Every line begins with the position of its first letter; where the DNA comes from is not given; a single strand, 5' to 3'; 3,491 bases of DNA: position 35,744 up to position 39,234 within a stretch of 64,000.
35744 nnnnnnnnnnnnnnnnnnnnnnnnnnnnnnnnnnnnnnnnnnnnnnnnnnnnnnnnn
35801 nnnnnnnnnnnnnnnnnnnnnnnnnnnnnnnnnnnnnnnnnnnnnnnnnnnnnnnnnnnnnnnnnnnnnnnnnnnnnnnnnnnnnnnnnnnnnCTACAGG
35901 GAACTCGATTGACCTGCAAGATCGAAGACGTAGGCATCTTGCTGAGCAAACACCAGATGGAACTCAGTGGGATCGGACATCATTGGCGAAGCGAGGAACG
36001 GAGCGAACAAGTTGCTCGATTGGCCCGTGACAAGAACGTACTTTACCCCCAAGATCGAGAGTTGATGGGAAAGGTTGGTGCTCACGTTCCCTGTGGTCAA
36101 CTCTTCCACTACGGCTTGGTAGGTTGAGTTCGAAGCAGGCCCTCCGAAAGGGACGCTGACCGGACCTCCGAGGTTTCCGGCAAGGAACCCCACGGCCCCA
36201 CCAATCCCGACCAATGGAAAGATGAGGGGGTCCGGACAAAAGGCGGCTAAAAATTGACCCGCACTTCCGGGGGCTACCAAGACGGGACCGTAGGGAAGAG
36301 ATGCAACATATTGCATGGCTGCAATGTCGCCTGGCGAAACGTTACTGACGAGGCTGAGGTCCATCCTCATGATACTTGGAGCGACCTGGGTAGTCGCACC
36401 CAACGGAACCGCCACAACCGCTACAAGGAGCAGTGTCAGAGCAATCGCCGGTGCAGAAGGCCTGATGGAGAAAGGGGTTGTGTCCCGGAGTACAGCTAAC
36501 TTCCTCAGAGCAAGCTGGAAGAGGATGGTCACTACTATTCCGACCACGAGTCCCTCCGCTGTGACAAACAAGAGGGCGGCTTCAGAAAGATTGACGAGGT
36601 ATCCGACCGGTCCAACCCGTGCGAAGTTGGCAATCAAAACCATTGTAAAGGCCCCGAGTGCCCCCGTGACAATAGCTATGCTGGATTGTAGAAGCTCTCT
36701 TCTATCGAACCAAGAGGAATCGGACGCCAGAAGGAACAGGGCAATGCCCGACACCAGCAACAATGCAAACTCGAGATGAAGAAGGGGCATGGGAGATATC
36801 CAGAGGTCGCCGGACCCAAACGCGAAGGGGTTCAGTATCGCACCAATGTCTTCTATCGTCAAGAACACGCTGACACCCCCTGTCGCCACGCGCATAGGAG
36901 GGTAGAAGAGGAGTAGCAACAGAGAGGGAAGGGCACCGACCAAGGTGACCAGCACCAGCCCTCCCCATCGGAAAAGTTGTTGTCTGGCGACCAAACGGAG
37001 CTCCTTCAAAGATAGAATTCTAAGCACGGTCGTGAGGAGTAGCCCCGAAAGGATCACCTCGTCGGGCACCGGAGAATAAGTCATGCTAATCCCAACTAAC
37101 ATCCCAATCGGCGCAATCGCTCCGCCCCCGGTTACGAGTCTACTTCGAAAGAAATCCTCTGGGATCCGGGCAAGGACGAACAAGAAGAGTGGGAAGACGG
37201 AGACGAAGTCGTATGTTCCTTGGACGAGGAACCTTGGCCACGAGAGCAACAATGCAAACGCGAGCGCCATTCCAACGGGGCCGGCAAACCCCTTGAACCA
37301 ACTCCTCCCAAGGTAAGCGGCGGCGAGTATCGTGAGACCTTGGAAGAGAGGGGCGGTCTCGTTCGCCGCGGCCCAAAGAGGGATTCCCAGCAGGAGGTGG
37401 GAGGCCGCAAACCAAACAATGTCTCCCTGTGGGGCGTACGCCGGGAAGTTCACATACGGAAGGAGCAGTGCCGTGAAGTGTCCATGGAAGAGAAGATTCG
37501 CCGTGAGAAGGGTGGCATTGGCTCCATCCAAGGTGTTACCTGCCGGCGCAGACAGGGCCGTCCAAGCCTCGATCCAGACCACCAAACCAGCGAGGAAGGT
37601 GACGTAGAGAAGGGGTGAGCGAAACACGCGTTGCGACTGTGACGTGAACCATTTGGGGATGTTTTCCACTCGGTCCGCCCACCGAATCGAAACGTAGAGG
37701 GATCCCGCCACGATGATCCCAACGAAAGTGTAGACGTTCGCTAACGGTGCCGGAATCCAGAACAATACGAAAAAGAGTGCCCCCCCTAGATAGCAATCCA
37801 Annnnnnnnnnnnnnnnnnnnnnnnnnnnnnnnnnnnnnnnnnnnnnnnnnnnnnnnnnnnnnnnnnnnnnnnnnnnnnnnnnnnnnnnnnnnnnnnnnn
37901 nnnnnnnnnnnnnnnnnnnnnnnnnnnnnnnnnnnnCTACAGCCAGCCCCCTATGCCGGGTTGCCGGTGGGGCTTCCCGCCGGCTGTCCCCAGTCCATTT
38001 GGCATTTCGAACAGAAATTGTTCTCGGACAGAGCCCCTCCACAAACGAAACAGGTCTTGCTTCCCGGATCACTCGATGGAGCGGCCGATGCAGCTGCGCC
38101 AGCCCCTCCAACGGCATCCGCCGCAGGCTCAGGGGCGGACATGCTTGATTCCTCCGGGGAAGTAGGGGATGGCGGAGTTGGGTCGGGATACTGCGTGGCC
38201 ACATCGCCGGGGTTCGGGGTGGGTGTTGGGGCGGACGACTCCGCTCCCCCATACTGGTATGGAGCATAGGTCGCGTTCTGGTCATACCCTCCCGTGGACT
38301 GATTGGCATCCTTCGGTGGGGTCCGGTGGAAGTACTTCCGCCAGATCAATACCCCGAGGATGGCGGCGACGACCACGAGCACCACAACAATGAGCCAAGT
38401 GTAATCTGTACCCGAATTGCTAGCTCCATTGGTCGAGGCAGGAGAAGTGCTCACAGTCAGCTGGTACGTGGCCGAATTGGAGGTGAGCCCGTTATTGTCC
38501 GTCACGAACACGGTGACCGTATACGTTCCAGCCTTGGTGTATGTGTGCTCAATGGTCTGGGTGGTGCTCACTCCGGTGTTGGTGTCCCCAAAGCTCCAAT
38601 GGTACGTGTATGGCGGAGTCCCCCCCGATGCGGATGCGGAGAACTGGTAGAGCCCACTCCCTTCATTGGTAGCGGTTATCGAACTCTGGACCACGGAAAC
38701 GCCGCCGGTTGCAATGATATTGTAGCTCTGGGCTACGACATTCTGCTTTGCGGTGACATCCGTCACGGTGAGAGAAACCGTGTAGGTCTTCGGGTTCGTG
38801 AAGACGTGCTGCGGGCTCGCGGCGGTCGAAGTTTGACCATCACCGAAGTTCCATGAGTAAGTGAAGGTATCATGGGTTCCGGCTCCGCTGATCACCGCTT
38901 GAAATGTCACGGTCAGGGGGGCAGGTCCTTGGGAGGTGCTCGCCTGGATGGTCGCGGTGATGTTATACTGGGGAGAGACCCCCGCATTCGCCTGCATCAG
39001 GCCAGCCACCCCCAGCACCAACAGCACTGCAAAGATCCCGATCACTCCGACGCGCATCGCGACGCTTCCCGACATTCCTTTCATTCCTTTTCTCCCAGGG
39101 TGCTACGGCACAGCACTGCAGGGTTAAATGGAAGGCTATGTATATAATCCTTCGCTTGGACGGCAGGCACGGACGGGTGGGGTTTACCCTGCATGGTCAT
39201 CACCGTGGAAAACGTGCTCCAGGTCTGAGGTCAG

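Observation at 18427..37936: A ~19.5-kb surface-glycan modification island with four predicted GT-C enzymes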

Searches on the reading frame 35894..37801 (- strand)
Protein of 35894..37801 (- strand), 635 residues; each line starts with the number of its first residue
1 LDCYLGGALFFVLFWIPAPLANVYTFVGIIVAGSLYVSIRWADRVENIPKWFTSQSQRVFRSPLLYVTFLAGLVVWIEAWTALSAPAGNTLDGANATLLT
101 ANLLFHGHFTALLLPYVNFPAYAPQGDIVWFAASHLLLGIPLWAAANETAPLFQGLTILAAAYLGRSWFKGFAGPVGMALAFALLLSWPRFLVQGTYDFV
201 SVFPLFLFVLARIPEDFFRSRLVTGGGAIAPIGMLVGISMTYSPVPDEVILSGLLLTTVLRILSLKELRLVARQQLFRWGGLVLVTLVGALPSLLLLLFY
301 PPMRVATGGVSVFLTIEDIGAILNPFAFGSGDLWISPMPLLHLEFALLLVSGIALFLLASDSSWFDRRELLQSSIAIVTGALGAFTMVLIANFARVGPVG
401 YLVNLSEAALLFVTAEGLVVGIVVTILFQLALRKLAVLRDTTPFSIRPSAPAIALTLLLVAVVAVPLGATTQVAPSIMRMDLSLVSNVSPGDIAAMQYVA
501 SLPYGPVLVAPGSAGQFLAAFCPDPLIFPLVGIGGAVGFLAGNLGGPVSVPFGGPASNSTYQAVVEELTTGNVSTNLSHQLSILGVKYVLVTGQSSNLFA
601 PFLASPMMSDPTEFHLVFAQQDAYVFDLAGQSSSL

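Call 4: search_protein_families(library=pfam, proteins=[window:35894-37801:-], max_evalue=0.01)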
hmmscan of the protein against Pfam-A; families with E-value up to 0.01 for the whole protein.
window:35894-37801:- (635 aa): 0 families

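Call 18: search_protein_families(library=ncbifam, proteins=[window:35894-37801:-], max_evalue=0.01)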
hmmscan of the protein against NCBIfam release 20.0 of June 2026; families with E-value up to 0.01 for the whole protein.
window:35894-37801:- (635 aa): 0 families

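Call 19: search_solved_structures(query=window:35894-37801:-, max_evalue=10)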
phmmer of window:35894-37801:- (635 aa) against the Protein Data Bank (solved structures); distinct sequences matched with E-value up to 10: 3.
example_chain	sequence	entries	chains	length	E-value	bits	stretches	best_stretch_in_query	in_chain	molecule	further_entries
3lw5_4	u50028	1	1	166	0.61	11.8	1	16-88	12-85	Chlorophyll a-b binding protein P4, chloroplastic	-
2o01_4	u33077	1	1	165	0.61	11.8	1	16-88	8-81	PSI light-harvesting antenna chlorophyll a/b-binding protein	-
8i0k_C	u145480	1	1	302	2.6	9.7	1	26-125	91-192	T-cell activation inhibitor, mitochondrial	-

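Call 21: find_homologous_proteins(query=window:35894-37801:-)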
Query window:35894-37801:- (635 aa): 9 proteins with E <= 0.001 among 8000 candidates.
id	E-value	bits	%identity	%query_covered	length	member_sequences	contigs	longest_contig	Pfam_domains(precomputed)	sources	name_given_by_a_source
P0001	0.0e+0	1359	100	100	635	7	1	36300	-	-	-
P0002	4.0e-180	619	70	65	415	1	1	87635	-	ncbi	-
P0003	5.3e-172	592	49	99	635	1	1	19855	-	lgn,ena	-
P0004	2.8e-164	566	47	100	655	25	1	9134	-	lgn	-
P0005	3.0e-160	553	47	98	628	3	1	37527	-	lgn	-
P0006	3.3e-132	460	52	72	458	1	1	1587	-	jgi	jgi:hypothetical protein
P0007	1.5e-35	141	32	87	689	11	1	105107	-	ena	-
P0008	1.6e-32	131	30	99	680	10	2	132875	-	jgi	jgi:hypothetical protein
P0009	3.8e-14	70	34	26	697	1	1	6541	-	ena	-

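Call 24: search_protein_families(library=pfam, alignment_id=A1, max_evalue=10)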
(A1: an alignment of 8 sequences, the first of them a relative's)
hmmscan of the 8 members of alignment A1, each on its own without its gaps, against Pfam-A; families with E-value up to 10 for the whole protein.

A. member 1, P0001 (635 aa): 1 family
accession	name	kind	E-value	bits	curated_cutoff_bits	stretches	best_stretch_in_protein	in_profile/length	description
PF20563.3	DUF6773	-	0.2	12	27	1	8-48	32-72/163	Family of unknown function (DUF6773)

B. families by the number of members that match (of 8 scanned): 8 families
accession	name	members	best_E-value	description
PF20563.3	DUF6773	2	0.056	Family of unknown function (DUF6773)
PF05805.17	L6_membrane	2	0.098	L6 membrane protein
PF01733.24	Nucleoside_tran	1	0.018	Nucleoside transporter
PF06664.17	WLS-like_TM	1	0.092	Wntless-like, transmembrane domain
PF18793.7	nos_propeller_2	1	0.25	Nitrous oxide reductase propeller repeat 2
PF08510.17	PIG-P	1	2.1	PIG-P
PF24335.1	DUF7503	1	5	Family of unknown function (DUF7503)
PF09796.14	QCR10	1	6.8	Ubiquinol-cytochrome-c reductase complex subunit (QCR10)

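Call 38: search_protein_representatives(alignment_id=A1)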
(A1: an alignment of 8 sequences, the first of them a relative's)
Query: 8 sequences, 630 profile positions. Proteins with E-value up to 0.001 (for the whole library): 210; up to 1e-10: 193; up to 1e-30: 145. The best 150 are listed.
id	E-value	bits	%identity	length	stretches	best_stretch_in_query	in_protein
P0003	3.8e-276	934.1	-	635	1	1-628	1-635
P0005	6.0e-269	910.3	-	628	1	13-630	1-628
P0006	2.6e-208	710.0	-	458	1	178-630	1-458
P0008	3.2e-195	666.8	-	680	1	2-629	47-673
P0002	8.1e-191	652.2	-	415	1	1-415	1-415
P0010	6.9e-168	576.5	-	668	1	2-623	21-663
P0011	7.0e-168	576.5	-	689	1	1-624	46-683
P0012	1.7e-157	542.2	-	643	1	2-619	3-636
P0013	2.8e-134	465.5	-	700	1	2-623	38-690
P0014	7.6e-129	447.5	-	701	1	2-624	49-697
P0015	1.9e-127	442.9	-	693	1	2-624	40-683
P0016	4.5e-127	441.7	-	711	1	2-624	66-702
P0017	3.6e-124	432.1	-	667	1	2-624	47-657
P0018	5.3e-121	421.6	-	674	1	3-625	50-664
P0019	2.7e-116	406.1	-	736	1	2-623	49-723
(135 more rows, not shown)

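Call 54: predict_structure(alignment_id=A2)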
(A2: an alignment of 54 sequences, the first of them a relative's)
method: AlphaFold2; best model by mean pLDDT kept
length: 635 residues; sequences in the alignment: 54
mean_pLDDT: 89.1   pTM: 0.91
mean pLDDT of the five models: 89.1, 88.5, 88.0, 87.1, 86.4
residues with pLDDT >= 90: 446; 70-90: 130; 50-70: 52; < 50: 7
segments of 3 or more residues with pLDDT < 50: 633-635
pLDDT, mean of each block of 10 residues (from residue 1): 93 97 97 94 82 83 93 95 92 94 98 93 94 98 96 96 96 96 92 85 96 84 67 94 95 94 90 89 92 92 63 80 84 83 96 92 87 94 94 75 86 96 96 91 79 93 95 91 92 98 96 96 86 54 53 66 94 94 96 93 97 97 92 49
secondary structure, 60 per line:
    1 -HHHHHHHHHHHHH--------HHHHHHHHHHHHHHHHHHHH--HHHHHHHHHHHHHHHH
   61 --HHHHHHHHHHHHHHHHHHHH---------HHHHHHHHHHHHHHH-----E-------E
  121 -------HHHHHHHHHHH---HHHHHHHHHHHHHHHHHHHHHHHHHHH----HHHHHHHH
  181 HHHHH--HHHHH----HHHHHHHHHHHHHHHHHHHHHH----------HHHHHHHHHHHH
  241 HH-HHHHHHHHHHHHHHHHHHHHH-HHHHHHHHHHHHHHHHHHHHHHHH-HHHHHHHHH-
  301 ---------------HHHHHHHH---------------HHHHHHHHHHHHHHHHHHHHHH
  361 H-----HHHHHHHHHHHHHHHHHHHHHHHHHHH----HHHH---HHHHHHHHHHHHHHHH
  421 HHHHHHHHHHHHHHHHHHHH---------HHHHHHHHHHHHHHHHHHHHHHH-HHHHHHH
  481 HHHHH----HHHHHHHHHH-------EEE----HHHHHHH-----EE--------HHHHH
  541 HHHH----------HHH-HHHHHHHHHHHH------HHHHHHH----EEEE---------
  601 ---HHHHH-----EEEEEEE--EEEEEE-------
elements in order: H2-14 H23-42 H45-60 H63-82 H92-106 H128-138 H142-168 H173-185 H188-192 H197-218 H229-242 H244-264 H266-289 H291-299 H316-323 H339-361 H367-393 H398-401 H405-440 H450-472 H474-485 H490-499 E507-509 H514-520 H536-544 H559-570 H577-583 E588-591 H604-608 E614-620 E623-628

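Call 58: fold_search(model_id=the predicted structure, library=pdb)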
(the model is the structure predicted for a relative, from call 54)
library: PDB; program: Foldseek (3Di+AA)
matches with E <= 10: 349; with E <= 0.001: 23
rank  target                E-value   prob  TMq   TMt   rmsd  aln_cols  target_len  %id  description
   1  8if8_C                2.2e-08  1.00  0.50  0.53   7.1       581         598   14  Arabinosyltransferase AftA (released 2023-05-31)
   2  7oci_F                1.2e-07  1.00  0.53  0.53  11.2       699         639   12  Cryo-EM structure of yeast Ost6p containing oligosaccharyltransferase complex (released 2022-02-16)
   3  8if8_B                1.4e-07  1.00  0.50  0.51   7.1       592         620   14  Arabinosyltransferase AftA (released 2023-05-31)
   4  8age_A                1.9e-07  1.00  0.55  0.54  10.8       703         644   12  Structure of yeast oligosaccharylransferase complex with acceptor peptide bound (released 2022-12-07)
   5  6c26_A                1.9e-07  1.00  0.52  0.51  12.6       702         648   12  The Cryo-EM structure of a eukaryotic oligosaccharyl transferase complex (released 2018-01-31)
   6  9n9j_I                2.3e-07  1.00  0.54  0.50   9.8       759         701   12  Structure of a GRP94 folding intermediate engaged with a CCDC134- and FKBP11-bound secretory translocon (released 2025-11-19)
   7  8b6l_I                4.1e-07  1.00  0.52  0.49  11.5       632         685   13  Subtomogram average of the human Sec61-TRAP-OSTA-translocon (released 2022-12-07)
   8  5gmy_A                5.8e-07  1.00  0.51  0.40  10.6       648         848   14  Crystal structure of the Archaeoglobus fulgidus oligosaccharyltransferase (O29867_ARCFU) tethered with an acceptor pep (released 2017-02-01)
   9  8pn9_A                6.0e-07  1.00  0.51  0.50  12.0       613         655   14  Structure of human oligosaccharyltransferase OST-A complex bound to NGI-1 (released 2024-05-08)
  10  8agb_A                6.0e-07  1.00  0.54  0.53  11.5       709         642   12  Structure of yeast oligosaccharylransferase complex with lipid-linked oligosaccharide bound (released 2022-12-07)
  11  6ezn_F                6.5e-07  1.00  0.52  0.51  12.2       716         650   12  Cryo-EM structure of the yeast oligosaccharyltransferase (OST) complex (released 2018-01-17)
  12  6s7o_A                7.4e-07  1.00  0.50  0.49  12.0       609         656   13  Cryo-EM structure of human oligosaccharyltransferase complex OST-A (released 2019-12-18)
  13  6ftg_5                9.2e-07  1.00  0.52  0.52  11.4       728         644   12  Subtomogram average of OST-containing ribosome-translocon complexes from canine rough microsomal membranes (released 2018-03-21)
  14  8agc_A                1.9e-06  1.00  0.54  0.50  11.6       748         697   12  Structure of yeast oligosaccharylransferase complex with lipid-linked oligosaccharide and non-acceptor peptide bound (released 2022-12-07)
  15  6s7t_A                4.2e-06  1.00  0.51  0.46   9.8       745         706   11  Cryo-EM structure of human oligosaccharyltransferase complex OST-B (released 2019-12-18)
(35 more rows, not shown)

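Call 63: find_related_loci(query=A1, collection=genome_contigs, flank=10000)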
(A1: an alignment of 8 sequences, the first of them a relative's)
Query A1 (635 aa) in genome_contigs; peptide patterns used: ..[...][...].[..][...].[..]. (x = any residue, [..] = any of these).
11 stretches matched a pattern; 11 encode a relative of the query (tblastn E <= 1e-3); 11 distinct loci.
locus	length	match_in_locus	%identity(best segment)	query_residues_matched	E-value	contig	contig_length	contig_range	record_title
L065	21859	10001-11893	46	1-633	1e-151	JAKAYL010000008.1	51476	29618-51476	MAG: Thermoplasmata archaeon isolate YS4.bin60 NODE_342_length_51476_cov_9.669633, whole genome shotgun sequence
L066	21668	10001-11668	32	84-634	1e-39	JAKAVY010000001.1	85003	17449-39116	MAG: Thermoplasmata archaeon isolate YP4.bin26 NODE_381_length_85003_cov_2.494404, whole genome shotgun sequence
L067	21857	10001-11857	31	4-634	4e-38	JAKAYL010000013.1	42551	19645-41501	MAG: Thermoplasmata archaeon isolate YS4.bin60 NODE_474_length_42551_cov_9.322553, whole genome shotgun sequence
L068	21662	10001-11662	30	85-628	3e-37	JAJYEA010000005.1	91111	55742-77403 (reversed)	MAG: Thermoplasmata archaeon isolate DBS1-1.bin134 NODE_304_length_91111_cov_1.914765, whole genome shotgun sequence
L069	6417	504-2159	30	89-627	2e-37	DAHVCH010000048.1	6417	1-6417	MAG TPA_asm: Thermoplasmata archaeon isolate clean3262 NODE_48_length_6417_cov_0.966404, whole genome shotgun sequence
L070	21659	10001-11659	31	85-633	2e-36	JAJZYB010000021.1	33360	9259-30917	MAG: Thermoplasmata archaeon isolate TL1-5.bin109 NODE_1413_length_33360_cov_1.770198, whole genome shotgun sequence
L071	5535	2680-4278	31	87-634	2e-33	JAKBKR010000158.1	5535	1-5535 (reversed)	MAG: bacterium isolate DX1.bin10 NODE_22477_length_5535_cov_1.466901, whole genome shotgun sequence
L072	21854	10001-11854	28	4-634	4e-30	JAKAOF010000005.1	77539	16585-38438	MAG: Thermoplasmata archaeon isolate YF1.bin117 NODE_271_length_77539_cov_19.758397, whole genome shotgun sequence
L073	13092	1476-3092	30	89-602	7e-29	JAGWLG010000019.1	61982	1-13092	MAG: Thermoplasmata archaeon isolate REEB18 contig-150_443, whole genome shotgun sequence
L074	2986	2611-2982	37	89-207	1e-11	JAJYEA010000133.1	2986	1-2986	MAG: Thermoplasmata archaeon isolate DBS1-1.bin134 NODE_69778_length_2986_cov_0.719133, whole genome shotgun sequence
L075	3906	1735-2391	29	4-220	3e-11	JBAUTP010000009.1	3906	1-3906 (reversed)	MAG: Thermoplasmata archaeon isolate MFD09264_ilm_asm_bin34 k127_46154, whole genome shotgun sequence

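Call 68: search_protein_families(library=pfam, proteins=[L072:6638-7573:-, L072:7670-8611:+, L072:8608-9750:+, L072:12981-14738:-, L072:14757-16259:+, L067:8450-9775:+, L067:13058-14827:-, L067:14859-16364:+, L066:7025-8188:+, L066:11867-12889:+], max_evalue=0.001)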
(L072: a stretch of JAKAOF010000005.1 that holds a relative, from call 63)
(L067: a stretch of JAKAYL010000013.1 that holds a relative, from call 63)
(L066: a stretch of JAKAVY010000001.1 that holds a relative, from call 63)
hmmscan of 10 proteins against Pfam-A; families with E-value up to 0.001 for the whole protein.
L072:6638-7573:- (311 aa): 1 family
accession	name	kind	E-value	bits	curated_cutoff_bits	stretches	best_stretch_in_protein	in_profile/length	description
PF19345.5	MTHFR_2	-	6.8e-05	22.4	27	1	46-232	40-217/295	Mycobacterial methylenetetrahydrofolate reductase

L072:7670-8611:+ (313 aa): 1 family
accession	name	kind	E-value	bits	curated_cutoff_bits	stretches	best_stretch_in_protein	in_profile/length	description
PF08267.18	Meth_synt_1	-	5.7e-14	52.8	27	1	81-275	106-310/313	Cobalamin-independent synthase, N-terminal domain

L072:8608-9750:+ (380 aa): 1 family
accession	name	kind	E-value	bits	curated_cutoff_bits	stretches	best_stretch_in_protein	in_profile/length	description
PF01717.24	Meth_synt_2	-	3.1e-30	106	21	1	84-372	45-322/324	Cobalamin-independent synthase, Catalytic domain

L072:12981-14738:- (585 aa): 2 families
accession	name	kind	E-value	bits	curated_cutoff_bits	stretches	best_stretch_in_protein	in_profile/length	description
PF07758.16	DUF1614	-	9.1e-14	52.2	23.9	1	159-268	71-169/171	Protein of unknown function (DUF1614)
PF06271.18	RDD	-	1.5e-12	48.5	24.1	1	394-559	2-137/137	RDD family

L072:14757-16259:+ (500 aa): 2 families
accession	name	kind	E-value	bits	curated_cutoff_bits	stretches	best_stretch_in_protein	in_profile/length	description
PF00206.25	Lyase_1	-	1.8e-78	264.6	27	1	49-375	4-312/312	Lyase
PF10415.14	FumaraseC_C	-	7.1e-09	36.4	32.5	1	441-492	1-52/54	Fumarase C C-terminus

L067:8450-9775:+ (441 aa): 1 family
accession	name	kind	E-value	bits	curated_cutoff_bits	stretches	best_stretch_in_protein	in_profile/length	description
PF01717.24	Meth_synt_2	-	1.9e-30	106.7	21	1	146-432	46-321/324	Cobalamin-independent synthase, Catalytic domain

L067:13058-14827:- (589 aa): 2 families
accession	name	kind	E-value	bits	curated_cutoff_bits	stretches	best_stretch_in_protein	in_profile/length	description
PF06271.18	RDD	-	2.2e-18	67.3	24.1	1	396-560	2-136/137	RDD family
PF07758.16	DUF1614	-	5.8e-13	49.6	23.9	2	136-270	52-170/171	Protein of unknown function (DUF1614)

L067:14859-16364:+ (501 aa): 2 families
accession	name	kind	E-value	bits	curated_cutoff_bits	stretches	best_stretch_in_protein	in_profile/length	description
PF00206.25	Lyase_1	-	1.2e-78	265.1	27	1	47-376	1-312/312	Lyase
PF10415.14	FumaraseC_C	-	4.6e-09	37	32.5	1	442-490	1-49/54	Fumarase C C-terminus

L066:7025-8188:+ (387 aa): 2 families
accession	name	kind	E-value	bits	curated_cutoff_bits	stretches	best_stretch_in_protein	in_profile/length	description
PF00291.31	PALP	-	2.1e-64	218.1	35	1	77-381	1-295/295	Pyridoxal-phosphate dependent enzyme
PF23455.1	DUF7129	-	0.00097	19.3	30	0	13-36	14-37/45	Domain of unknown function (DUF7129)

L066:11867-12889:+ (340 aa): 0 families

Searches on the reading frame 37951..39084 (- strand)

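Call 4: search_protein_families(library=pfam, proteins=[window:37951-39084:-], max_evalue=0.01)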
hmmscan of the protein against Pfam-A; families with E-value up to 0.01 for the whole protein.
window:37951-39084:- (377 aa): 6 families
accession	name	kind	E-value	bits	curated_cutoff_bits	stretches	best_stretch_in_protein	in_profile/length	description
PF18911.6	PKD_4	-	5.9e-31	106.8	27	2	51-116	12-77/85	PKD domain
PF00801.26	PKD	-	9.7e-21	74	23.5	2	44-109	2-67/80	PKD domain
PF22352.2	K319L-like_PKD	-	0.00012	22.4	27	0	158-210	28-83/84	K319L-like, PKD domain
PF13573.12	SprB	-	0.00025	21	28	1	150-168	19-37/37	SprB repeat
PF13927.12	Ig_3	-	0.00037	21.4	30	0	133-191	7-75/78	Immunoglobulin domain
PF07495.19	Y_Y_Y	-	0.0005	20.3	26.6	1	173-211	28-62/65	Y_Y_Y domain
